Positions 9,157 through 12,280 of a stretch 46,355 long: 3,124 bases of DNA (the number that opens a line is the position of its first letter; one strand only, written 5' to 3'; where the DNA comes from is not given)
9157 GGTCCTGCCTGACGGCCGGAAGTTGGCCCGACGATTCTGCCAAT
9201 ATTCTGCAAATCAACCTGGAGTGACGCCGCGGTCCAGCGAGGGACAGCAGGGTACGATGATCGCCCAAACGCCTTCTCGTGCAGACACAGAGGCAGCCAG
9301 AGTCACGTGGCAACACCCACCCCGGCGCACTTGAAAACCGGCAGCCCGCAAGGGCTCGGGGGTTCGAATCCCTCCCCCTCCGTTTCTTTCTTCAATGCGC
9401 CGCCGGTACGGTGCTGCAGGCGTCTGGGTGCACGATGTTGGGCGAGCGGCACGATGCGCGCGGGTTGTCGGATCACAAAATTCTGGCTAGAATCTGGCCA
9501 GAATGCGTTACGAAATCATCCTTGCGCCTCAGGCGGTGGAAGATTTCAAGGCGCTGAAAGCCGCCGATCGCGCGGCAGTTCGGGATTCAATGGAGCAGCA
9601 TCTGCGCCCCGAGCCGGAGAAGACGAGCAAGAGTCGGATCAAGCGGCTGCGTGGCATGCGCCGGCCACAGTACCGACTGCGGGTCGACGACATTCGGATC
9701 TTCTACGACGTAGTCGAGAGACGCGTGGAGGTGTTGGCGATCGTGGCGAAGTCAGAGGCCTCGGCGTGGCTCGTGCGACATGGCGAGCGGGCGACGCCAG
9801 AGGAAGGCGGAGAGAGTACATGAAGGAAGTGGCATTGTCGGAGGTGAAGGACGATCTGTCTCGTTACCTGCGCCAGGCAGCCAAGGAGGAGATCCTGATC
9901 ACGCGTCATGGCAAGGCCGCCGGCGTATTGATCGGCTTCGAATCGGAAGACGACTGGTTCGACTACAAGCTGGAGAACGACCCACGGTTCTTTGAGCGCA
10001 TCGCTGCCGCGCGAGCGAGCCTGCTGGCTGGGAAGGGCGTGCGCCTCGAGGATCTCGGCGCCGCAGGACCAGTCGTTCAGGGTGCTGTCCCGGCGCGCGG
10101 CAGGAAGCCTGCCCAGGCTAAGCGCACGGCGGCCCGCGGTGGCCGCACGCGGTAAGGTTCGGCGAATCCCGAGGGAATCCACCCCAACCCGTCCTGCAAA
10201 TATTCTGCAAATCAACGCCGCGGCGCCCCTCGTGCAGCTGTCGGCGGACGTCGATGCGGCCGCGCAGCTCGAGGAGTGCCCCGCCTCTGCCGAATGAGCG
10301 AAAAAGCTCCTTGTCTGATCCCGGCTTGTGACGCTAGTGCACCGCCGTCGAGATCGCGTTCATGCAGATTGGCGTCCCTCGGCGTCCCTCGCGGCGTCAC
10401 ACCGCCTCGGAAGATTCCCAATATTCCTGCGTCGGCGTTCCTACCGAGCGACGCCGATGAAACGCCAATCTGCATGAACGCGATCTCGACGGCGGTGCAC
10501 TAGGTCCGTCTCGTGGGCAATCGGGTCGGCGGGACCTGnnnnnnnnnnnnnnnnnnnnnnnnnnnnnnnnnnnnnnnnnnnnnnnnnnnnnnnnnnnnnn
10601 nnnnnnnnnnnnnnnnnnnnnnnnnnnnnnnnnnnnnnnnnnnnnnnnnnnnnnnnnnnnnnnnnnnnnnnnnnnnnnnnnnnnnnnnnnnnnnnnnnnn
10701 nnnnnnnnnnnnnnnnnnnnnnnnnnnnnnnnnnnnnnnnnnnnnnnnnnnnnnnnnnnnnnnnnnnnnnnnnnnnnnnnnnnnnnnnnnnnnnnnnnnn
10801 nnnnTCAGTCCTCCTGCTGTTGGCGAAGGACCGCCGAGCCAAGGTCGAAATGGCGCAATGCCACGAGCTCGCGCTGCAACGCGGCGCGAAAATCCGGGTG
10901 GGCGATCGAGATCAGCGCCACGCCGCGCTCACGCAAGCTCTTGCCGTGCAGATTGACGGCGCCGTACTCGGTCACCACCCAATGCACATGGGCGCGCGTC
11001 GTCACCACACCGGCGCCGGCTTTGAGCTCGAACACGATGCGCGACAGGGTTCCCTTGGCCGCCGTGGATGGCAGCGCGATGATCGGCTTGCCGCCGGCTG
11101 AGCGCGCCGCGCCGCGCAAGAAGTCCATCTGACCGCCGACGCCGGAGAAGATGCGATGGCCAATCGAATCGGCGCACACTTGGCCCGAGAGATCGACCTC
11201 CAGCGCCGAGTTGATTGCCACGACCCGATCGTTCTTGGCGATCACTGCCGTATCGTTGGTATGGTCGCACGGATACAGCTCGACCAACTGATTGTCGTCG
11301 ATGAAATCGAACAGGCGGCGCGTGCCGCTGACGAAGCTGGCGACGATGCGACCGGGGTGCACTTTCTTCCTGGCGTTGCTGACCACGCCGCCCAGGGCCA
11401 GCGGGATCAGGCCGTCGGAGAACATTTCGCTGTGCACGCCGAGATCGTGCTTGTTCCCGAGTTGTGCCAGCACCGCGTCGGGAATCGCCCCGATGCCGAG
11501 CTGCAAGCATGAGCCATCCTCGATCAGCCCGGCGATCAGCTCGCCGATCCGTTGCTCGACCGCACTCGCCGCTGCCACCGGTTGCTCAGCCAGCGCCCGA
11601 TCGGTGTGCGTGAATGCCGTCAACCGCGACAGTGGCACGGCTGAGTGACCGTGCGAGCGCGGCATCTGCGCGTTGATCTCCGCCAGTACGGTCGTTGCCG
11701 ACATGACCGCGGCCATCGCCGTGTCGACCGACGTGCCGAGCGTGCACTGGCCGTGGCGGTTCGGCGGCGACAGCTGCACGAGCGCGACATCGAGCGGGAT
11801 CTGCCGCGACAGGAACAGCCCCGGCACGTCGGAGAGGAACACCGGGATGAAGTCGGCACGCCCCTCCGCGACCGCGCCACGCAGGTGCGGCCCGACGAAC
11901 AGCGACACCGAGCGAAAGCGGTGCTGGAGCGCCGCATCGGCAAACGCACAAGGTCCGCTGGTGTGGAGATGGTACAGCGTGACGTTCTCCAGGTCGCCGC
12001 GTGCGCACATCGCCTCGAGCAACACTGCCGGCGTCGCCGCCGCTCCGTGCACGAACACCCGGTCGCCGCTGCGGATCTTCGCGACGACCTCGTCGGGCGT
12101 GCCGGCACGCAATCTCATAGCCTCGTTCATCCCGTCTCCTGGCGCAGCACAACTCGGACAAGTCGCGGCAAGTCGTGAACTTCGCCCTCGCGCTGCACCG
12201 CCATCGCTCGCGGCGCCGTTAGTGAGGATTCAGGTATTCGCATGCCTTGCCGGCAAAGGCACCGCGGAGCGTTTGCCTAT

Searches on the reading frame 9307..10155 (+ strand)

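Call 23: search_protein_families(library=pfam, proteins=[window:9307-10155:+], max_evalue=0.0001)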
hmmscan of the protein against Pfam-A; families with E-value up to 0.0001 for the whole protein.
window:9307-10155:+ (282 aa): 1 family
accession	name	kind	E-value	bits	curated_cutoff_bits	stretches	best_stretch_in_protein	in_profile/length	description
PF02604.26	PhdYeFM_antitox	-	1.8e-09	37.7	29.8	1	172-212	1-43/74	Antitoxin Phd_YefM, type II toxin-antitoxin system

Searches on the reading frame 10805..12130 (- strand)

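Call 23: search_protein_families(library=pfam, proteins=[window:10805-12130:-], max_evalue=0.0001)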
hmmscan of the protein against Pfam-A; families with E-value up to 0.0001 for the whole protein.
window:10805-12130:- (441 aa): 2 families
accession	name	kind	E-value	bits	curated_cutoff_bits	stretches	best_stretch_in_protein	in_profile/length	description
PF13336.12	AcetylCoA_hyd_C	-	7e-65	218.1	23.7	1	269-421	1-153/154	Acetyl-CoA hydrolase/transferase C-terminal domain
PF02550.21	AcetylCoA_hydro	-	3.5e-17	63.5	24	1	19-163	25-175/198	Acetyl-CoA hydrolase/transferase N-terminal domain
